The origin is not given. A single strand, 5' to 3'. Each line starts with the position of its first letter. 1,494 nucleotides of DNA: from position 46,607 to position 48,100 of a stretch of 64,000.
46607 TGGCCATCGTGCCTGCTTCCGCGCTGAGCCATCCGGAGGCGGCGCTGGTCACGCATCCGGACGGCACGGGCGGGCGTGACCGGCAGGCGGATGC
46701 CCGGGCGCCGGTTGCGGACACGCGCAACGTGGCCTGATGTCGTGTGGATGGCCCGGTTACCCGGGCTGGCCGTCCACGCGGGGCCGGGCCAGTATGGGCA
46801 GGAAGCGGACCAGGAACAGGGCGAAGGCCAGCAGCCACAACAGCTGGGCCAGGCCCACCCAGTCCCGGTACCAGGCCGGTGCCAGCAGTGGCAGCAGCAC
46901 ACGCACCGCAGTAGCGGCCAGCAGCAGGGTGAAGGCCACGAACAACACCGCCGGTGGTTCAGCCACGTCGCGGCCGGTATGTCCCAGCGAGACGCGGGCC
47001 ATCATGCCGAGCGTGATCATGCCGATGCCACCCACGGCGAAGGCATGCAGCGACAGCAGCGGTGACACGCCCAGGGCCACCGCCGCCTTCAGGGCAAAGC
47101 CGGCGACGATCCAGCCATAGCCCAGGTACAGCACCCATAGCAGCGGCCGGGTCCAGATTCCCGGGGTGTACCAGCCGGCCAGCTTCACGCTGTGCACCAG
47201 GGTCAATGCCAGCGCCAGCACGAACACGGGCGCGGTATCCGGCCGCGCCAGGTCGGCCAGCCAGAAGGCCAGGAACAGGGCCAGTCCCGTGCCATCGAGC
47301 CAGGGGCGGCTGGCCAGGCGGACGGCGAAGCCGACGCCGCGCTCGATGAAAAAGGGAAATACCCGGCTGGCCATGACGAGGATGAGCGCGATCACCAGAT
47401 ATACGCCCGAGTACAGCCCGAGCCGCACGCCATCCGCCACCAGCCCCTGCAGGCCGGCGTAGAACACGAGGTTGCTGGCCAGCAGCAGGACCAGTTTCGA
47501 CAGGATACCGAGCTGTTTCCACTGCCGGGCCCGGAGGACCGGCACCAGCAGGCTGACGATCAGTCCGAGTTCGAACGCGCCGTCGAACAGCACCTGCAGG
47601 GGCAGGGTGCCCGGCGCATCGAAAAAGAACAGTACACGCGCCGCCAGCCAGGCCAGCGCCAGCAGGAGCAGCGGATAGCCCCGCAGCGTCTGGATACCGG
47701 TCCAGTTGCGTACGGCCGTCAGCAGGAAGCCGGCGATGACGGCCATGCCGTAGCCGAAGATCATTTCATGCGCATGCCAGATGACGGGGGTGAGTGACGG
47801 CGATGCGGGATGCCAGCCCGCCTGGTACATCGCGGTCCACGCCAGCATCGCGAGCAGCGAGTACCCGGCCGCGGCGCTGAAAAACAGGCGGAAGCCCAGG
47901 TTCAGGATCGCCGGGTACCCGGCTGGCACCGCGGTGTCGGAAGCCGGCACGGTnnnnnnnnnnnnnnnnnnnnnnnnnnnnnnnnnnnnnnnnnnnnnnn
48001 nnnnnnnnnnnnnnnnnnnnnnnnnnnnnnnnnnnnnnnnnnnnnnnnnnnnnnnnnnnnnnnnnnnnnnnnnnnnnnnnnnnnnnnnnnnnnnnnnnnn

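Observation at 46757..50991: O2-dependent oxygenases embedded in the NO-response unit: dnr-like regulator translationally coupled to a UbiH-family monooxygenase, followed by a TauD-like dioxygenase coupled to nnrS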

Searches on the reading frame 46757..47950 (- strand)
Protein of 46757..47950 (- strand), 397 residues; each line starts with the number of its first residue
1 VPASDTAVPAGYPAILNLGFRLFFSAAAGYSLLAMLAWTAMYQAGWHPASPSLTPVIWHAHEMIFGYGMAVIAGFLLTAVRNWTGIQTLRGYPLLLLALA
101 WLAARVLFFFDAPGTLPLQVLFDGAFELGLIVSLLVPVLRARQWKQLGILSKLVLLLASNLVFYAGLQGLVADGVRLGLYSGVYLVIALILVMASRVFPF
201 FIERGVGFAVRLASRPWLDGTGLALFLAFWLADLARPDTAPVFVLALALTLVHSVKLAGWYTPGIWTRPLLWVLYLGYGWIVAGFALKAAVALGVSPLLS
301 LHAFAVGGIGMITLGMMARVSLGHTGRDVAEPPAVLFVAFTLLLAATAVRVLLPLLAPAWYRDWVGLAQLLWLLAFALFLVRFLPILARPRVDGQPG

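Call 3: search_protein_families(library=pfam, proteins=[window:46757-47950:-], max_evalue=0.01)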
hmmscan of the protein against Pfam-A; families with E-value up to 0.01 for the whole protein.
window:46757-47950:- (397 aa): 1 family
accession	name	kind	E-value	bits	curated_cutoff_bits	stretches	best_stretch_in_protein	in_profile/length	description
PF05940.17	NnrS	-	6.4e-102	342.1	28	1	15-391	2-371/371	NnrS protein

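Call 4: search_protein_families(library=ncbifam, proteins=[window:46757-47950:-], max_evalue=0.01)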
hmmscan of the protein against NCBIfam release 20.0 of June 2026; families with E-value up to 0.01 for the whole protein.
window:46757-47950:- (397 aa): 0 families
